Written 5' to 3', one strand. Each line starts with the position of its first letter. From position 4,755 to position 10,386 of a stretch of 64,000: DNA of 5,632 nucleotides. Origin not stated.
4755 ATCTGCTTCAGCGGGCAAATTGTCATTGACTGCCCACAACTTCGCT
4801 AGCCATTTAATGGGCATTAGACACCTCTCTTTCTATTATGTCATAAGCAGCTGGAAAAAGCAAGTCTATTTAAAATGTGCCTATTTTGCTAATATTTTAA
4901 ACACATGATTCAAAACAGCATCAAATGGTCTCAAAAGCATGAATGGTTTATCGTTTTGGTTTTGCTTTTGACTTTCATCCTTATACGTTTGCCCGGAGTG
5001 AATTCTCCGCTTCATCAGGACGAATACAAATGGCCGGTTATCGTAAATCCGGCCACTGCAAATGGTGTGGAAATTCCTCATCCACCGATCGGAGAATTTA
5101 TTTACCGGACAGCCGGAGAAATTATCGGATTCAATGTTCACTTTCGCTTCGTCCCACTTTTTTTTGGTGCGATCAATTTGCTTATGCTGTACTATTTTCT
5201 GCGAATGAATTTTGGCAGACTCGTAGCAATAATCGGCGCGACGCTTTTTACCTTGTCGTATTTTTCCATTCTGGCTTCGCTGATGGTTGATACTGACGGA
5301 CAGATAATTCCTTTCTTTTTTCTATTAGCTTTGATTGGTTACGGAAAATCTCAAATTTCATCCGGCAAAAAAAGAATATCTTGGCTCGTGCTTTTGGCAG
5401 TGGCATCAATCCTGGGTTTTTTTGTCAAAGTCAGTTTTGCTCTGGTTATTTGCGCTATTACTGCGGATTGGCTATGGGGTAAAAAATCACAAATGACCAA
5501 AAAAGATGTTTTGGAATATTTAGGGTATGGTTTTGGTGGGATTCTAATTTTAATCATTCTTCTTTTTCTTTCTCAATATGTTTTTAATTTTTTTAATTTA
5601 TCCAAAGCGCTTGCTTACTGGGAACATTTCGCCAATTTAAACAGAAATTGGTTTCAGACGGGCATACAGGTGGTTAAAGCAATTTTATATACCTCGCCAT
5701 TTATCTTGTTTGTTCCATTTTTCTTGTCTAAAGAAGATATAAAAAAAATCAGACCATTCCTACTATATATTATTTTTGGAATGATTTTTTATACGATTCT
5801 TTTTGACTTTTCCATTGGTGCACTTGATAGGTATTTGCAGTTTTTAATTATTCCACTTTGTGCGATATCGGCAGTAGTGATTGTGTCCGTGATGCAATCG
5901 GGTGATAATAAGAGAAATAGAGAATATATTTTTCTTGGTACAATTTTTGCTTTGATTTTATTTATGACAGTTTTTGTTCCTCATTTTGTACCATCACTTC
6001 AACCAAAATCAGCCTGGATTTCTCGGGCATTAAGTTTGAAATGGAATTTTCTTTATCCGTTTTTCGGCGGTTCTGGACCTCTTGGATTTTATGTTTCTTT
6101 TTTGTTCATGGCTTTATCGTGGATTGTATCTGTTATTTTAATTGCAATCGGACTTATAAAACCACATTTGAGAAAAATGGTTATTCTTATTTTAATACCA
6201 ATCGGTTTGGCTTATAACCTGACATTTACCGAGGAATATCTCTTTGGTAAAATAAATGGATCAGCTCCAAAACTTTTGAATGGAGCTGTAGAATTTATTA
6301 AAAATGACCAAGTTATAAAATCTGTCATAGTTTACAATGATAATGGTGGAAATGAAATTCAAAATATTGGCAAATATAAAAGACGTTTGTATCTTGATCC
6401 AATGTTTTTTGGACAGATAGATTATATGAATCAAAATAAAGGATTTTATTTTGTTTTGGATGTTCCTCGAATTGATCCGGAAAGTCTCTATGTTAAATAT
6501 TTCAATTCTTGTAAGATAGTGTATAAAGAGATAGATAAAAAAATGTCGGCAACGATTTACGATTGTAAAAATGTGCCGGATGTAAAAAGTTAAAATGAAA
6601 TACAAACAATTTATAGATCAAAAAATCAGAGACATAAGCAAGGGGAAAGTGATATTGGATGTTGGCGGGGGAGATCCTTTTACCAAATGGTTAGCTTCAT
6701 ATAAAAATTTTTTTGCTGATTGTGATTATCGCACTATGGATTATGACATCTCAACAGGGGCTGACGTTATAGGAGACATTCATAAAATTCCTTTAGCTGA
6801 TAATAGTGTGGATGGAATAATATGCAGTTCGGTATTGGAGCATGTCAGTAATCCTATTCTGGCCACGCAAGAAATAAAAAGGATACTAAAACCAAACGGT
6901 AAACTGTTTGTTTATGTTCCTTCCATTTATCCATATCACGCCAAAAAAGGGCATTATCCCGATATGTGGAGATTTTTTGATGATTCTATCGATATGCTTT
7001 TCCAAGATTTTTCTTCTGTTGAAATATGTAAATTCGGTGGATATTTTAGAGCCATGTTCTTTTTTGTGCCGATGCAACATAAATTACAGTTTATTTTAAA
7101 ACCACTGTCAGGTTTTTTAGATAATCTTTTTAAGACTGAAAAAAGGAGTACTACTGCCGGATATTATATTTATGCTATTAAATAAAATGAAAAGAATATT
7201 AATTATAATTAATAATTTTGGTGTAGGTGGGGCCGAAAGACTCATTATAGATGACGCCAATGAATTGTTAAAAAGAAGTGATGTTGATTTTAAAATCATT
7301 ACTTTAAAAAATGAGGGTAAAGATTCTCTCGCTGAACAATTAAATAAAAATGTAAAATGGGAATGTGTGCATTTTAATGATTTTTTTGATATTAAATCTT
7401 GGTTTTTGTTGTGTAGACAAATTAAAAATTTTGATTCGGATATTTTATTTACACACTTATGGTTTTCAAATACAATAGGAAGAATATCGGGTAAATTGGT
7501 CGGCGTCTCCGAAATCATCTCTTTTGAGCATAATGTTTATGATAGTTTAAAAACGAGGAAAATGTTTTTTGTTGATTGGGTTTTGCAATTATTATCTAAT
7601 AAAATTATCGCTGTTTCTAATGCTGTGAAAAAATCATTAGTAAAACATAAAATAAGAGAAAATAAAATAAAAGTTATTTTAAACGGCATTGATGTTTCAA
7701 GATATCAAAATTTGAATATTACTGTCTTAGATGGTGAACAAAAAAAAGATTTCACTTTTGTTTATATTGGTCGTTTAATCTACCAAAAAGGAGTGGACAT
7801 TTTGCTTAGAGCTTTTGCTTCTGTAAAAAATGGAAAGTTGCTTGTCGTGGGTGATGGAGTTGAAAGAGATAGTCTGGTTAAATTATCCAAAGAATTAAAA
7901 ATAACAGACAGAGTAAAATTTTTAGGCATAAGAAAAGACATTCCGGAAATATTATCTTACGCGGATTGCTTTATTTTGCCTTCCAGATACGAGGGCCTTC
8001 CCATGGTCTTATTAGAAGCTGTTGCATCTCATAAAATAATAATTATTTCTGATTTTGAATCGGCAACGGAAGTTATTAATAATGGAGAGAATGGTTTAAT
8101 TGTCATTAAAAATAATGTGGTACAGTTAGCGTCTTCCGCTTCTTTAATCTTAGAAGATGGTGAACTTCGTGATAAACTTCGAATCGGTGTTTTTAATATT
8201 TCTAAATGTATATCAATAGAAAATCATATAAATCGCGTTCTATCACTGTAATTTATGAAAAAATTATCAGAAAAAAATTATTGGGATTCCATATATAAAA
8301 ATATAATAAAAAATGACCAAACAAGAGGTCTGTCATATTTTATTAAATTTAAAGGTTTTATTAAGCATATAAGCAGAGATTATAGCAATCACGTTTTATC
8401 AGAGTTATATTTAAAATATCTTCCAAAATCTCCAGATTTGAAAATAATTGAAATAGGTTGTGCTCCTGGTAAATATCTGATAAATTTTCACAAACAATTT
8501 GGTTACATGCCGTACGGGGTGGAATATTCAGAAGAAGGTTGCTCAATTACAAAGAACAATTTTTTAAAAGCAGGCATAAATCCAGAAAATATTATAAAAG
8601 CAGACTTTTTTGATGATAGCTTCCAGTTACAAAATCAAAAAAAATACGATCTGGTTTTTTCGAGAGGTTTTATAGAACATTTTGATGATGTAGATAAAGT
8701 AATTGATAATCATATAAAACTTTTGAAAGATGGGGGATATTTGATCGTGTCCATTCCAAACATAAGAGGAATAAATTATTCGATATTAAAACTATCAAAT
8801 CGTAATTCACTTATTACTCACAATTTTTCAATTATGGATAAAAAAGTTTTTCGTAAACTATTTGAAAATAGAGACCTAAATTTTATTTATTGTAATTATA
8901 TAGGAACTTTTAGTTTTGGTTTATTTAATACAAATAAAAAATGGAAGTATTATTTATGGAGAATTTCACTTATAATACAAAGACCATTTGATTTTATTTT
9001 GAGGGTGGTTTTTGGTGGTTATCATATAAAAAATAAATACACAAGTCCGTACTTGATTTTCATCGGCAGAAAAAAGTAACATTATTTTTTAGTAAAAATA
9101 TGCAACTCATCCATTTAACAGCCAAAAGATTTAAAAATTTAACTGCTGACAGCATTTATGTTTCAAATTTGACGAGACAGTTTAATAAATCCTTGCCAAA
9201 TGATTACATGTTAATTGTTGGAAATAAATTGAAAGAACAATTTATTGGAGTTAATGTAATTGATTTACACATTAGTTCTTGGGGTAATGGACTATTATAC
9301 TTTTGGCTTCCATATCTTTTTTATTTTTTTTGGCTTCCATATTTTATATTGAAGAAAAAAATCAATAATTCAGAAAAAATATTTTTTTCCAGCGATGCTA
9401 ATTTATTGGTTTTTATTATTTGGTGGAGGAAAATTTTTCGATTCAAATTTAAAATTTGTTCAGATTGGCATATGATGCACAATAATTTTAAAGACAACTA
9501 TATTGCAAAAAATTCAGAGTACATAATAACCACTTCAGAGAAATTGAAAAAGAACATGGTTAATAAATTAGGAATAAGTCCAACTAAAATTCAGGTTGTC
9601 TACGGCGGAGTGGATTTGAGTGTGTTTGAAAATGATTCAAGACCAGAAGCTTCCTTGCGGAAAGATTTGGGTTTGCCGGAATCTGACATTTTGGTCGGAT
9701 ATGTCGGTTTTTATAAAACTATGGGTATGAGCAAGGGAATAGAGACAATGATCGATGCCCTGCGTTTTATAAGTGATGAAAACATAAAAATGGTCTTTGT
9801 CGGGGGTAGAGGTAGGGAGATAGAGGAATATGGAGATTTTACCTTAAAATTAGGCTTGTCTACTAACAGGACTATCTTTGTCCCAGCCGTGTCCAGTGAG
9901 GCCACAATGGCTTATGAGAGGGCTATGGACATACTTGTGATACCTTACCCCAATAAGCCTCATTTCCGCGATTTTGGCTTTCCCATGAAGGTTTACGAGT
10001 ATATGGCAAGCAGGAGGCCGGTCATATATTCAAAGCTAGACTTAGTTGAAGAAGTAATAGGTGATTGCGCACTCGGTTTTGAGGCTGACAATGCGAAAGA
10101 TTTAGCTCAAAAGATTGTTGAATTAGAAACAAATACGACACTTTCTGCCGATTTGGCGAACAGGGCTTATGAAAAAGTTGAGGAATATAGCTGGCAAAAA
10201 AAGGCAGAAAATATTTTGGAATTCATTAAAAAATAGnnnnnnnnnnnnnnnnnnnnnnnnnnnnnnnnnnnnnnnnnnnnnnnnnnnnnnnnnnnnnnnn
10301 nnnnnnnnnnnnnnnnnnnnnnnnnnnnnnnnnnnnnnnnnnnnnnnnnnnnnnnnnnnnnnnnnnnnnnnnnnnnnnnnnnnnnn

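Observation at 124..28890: A glycan island with an exceptional density of methyltransferases and fused methyltransferase-glycosyltransferase enzymes, next to a Wzm/Wzt exporter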

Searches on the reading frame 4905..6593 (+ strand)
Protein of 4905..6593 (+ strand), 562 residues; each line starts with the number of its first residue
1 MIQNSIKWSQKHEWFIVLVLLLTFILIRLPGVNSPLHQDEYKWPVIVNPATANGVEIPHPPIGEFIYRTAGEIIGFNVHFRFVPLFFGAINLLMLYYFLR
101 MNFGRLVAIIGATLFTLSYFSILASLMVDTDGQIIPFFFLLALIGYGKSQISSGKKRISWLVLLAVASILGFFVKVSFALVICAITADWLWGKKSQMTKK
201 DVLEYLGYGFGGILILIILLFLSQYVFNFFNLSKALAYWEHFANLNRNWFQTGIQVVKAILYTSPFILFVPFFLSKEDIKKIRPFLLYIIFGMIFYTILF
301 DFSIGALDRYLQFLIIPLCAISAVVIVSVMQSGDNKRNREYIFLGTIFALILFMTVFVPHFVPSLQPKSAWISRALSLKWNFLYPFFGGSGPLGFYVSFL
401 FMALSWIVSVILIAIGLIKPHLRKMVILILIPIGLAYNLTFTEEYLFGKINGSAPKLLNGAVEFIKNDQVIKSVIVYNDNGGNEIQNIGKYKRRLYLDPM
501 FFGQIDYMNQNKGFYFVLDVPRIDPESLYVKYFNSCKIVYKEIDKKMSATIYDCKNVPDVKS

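Call 3: search_protein_families(library=pfam, proteins=[window:4905-6593:+], max_evalue=0.01)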
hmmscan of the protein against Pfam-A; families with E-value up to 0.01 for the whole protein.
window:4905-6593:+ (562 aa): 1 family
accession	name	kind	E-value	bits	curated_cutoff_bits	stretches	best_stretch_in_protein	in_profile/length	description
PF13231.12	PMT_2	-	1.2e-09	39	26.1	1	59-216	2-155/160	Dolichyl-phosphate-mannose-protein mannosyltransferase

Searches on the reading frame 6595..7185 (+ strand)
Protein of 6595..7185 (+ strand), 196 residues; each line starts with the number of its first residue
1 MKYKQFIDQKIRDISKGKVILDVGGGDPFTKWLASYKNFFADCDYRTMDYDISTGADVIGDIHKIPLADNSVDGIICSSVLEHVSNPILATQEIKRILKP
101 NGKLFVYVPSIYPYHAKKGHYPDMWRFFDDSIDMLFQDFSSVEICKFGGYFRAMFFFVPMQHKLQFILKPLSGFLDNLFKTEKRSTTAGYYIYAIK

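Call 3: search_protein_families(library=pfam, proteins=[window:6595-7185:+], max_evalue=0.01)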
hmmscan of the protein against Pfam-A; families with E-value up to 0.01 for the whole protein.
window:6595-7185:+ (196 aa): 6 families
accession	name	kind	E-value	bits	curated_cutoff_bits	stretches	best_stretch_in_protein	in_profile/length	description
PF08241.18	Methyltransf_11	-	6.6e-14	52.8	21.2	1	22-106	2-95/95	Methyltransferase domain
PF13489.12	Methyltransf_23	-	4.6e-09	36.7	27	1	14-126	20-136/164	Methyltransferase domain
PF13847.12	Methyltransf_31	-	7.1e-09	35.9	27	1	59-107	60-110/145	Methyltransferase domain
PF13649.12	Methyltransf_25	-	8.6e-07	30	27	1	58-102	51-97/97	Methyltransferase domain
PF05148.21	Methyltransf_8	-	8.6e-07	29.5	27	1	7-106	63-156/219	Hypothetical methyltransferase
PF08242.18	Methyltransf_12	-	1.7e-05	25.9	30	1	66-104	64-98/98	Methyltransferase domain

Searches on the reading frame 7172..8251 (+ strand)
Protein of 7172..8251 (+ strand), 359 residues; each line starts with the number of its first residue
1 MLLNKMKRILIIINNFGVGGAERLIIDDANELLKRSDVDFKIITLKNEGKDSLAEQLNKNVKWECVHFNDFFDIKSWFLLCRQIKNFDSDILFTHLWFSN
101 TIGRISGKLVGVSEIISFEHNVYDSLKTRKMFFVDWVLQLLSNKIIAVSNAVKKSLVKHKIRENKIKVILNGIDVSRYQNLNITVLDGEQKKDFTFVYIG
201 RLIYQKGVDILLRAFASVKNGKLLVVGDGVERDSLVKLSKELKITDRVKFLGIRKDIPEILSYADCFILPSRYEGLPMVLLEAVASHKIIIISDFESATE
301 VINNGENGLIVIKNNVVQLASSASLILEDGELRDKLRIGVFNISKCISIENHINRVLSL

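Call 3: search_protein_families(library=pfam, proteins=[window:7172-8251:+], max_evalue=0.01)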
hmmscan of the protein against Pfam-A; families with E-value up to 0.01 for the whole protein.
window:7172-8251:+ (359 aa): 5 families
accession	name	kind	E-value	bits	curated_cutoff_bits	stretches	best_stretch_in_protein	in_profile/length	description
PF00534.26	Glycos_transf_1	-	6.8e-39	133.6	26.4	1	189-337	11-166/172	Glycosyl transferases group 1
PF13692.12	Glyco_trans_1_4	-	1.8e-33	116.2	27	1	195-329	3-142/142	Glycosyl transferases group 1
PF13439.12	Glyco_transf_4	-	2e-16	60.9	28.5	1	18-177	1-170/170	Glycosyltransferase Family 4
PF20706.3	GT4-conflict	-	0.00045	19.7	26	1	186-286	193-304/385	Family 4 Glycosyltransferase in conflict systems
PF13579.12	Glyco_trans_4_4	-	0.0022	18.8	29.7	1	35-172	16-158/158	Glycosyl transferase 4-like domain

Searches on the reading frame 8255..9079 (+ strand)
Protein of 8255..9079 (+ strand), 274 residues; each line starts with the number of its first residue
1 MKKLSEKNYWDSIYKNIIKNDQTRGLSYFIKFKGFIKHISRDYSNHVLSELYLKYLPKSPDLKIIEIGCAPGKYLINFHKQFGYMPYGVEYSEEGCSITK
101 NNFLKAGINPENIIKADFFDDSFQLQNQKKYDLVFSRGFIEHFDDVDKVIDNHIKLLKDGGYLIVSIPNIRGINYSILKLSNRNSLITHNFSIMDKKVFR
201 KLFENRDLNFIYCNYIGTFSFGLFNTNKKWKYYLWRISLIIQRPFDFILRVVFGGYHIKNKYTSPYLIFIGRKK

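Call 3: search_protein_families(library=pfam, proteins=[window:8255-9079:+], max_evalue=0.01)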
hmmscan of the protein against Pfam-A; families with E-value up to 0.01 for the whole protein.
window:8255-9079:+ (274 aa): 6 families
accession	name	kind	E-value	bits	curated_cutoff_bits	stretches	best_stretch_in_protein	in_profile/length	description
PF13489.12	Methyltransf_23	-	8.7e-18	65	27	1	46-209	7-160/164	Methyltransferase domain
PF13847.12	Methyltransf_31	-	2.8e-13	50.2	27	1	59-182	2-126/145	Methyltransferase domain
PF08241.18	Methyltransf_11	-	1.5e-10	42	21.2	1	66-165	2-95/95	Methyltransferase domain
PF08242.18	Methyltransf_12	-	2.8e-10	41.2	30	1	65-163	1-98/98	Methyltransferase domain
PF13649.12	Methyltransf_25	-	4.7e-10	40.5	27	1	64-161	1-97/97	Methyltransferase domain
PF02353.26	CMAS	-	0.00047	20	27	1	53-165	55-164/273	Mycolic acid cyclopropane synthetase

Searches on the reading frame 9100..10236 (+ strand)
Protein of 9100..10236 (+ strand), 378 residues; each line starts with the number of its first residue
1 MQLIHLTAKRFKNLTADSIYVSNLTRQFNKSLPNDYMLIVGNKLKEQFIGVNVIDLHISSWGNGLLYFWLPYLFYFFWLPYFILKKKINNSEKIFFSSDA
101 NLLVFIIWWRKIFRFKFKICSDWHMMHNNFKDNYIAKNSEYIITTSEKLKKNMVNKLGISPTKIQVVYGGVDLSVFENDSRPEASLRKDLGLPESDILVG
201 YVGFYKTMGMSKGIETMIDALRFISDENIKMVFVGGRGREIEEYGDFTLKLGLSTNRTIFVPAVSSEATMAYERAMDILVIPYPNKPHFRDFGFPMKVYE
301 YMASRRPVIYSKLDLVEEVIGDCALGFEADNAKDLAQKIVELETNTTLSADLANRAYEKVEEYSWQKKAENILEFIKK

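Call 3: search_protein_families(library=pfam, proteins=[window:9100-10236:+], max_evalue=0.01)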
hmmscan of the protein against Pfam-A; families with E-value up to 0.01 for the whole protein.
window:9100-10236:+ (378 aa): 4 families
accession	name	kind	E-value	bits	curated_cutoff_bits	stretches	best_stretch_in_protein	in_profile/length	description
PF13692.12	Glyco_trans_1_4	-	2.2e-16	60.8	27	1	199-343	4-140/142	Glycosyl transferases group 1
PF00534.26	Glycos_transf_1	-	1.4e-15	57.7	26.4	1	186-358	5-171/172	Glycosyl transferases group 1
PF13439.12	Glyco_transf_4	-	4.7e-06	27.2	28.5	1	134-174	129-169/170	Glycosyltransferase Family 4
PF13524.12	Glyco_trans_1_2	-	0.00014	22.3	25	1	290-374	59-144/144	Glycosyl transferase-like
